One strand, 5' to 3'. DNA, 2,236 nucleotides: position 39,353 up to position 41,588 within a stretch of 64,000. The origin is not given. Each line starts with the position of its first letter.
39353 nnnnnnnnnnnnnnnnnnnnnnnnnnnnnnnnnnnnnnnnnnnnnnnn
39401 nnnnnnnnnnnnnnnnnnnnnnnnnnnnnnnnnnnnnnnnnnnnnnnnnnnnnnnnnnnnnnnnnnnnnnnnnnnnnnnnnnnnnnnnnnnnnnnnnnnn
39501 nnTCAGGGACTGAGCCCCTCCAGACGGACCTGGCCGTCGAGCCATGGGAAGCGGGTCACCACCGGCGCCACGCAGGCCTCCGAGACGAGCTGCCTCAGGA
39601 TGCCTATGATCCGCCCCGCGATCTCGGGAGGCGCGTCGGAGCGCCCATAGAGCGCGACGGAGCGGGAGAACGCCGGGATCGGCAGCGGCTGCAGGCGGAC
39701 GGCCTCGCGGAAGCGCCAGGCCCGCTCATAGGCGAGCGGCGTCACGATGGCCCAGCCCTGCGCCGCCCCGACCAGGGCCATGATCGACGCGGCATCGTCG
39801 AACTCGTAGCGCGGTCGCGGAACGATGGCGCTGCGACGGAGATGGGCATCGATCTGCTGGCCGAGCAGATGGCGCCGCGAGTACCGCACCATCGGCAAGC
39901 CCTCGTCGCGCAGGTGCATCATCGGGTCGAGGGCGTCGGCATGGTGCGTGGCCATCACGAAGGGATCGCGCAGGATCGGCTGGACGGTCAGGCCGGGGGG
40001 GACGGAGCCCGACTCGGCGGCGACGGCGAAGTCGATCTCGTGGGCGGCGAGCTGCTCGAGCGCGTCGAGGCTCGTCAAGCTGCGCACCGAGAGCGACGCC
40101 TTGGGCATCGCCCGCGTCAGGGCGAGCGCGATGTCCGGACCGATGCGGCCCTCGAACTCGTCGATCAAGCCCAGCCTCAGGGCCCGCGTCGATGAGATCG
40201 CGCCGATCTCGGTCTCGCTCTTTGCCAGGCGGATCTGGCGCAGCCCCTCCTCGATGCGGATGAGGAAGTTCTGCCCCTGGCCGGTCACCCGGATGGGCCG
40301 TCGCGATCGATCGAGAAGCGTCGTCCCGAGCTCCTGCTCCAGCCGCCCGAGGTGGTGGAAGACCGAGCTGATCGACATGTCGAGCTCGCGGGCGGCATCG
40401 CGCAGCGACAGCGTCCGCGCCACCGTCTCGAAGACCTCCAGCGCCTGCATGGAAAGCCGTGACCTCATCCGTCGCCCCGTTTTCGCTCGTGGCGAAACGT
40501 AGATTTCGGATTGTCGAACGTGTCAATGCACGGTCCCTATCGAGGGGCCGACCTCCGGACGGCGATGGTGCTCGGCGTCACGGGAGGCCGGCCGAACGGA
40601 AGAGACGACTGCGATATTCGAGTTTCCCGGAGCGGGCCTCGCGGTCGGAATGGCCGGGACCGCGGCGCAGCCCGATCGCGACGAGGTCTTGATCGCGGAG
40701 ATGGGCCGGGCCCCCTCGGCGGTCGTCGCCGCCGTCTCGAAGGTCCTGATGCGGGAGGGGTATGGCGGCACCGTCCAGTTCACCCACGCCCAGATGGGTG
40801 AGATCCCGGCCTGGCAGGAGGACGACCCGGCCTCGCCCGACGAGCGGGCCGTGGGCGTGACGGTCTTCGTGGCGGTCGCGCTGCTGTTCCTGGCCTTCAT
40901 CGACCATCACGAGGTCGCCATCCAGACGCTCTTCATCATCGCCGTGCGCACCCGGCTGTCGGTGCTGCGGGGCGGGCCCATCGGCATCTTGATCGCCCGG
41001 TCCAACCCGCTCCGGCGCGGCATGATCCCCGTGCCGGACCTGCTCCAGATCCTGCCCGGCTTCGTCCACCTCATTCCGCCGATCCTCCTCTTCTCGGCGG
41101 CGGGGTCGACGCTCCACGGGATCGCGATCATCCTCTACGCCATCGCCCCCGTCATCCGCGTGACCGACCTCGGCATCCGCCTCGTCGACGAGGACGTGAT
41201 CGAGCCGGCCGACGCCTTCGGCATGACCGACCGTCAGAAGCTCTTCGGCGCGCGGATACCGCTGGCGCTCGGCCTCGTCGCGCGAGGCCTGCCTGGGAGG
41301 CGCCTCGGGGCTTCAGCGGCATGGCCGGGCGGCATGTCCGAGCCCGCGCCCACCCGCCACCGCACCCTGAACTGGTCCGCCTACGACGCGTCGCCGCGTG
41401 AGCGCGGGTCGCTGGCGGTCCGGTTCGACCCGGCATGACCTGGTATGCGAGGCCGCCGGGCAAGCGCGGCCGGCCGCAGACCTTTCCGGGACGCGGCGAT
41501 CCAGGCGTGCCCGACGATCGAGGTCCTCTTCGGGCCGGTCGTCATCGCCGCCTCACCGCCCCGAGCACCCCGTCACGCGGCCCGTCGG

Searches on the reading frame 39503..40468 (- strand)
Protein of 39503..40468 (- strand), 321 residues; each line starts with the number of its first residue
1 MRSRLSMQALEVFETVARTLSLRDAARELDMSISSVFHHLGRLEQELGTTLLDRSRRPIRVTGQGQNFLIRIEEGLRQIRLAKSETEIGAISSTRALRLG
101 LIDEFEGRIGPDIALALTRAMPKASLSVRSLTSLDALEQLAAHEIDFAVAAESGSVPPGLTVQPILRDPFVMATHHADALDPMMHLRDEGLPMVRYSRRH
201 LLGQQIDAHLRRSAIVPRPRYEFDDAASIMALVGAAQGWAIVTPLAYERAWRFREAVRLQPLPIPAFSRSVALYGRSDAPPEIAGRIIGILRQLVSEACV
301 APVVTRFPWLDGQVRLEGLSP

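Call 17: search_protein_families(library=pfam, proteins=[window:39503-40468:-], max_evalue=0.01)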
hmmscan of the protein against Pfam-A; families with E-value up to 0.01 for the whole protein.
window:39503-40468:- (321 aa): 3 families
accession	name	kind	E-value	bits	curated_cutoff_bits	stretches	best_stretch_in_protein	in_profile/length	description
PF03466.25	LysR_substrate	-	3.3e-22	79.4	28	1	95-293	6-206/209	LysR substrate binding domain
PF00126.33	HTH_1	-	2.3e-16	59.9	26.6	1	8-66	2-60/60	Bacterial regulatory helix-turn-helix protein, lysR family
PF09339.16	HTH_IclR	-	0.00019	21.6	22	1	8-45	7-44/52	IclR helix-turn-helix domain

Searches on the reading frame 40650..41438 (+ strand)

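Call 17: search_protein_families(library=pfam, proteins=[window:40650-41438:+], max_evalue=0.01)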
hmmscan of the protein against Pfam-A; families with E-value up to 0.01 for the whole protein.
window:40650-41438:+ (262 aa): 1 family
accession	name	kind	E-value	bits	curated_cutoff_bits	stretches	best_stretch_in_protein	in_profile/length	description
PF00528.27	BPD_transp_1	-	3.5e-11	43.6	26.4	1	108-215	1-115/184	Binding-protein-dependent transport system inner membrane component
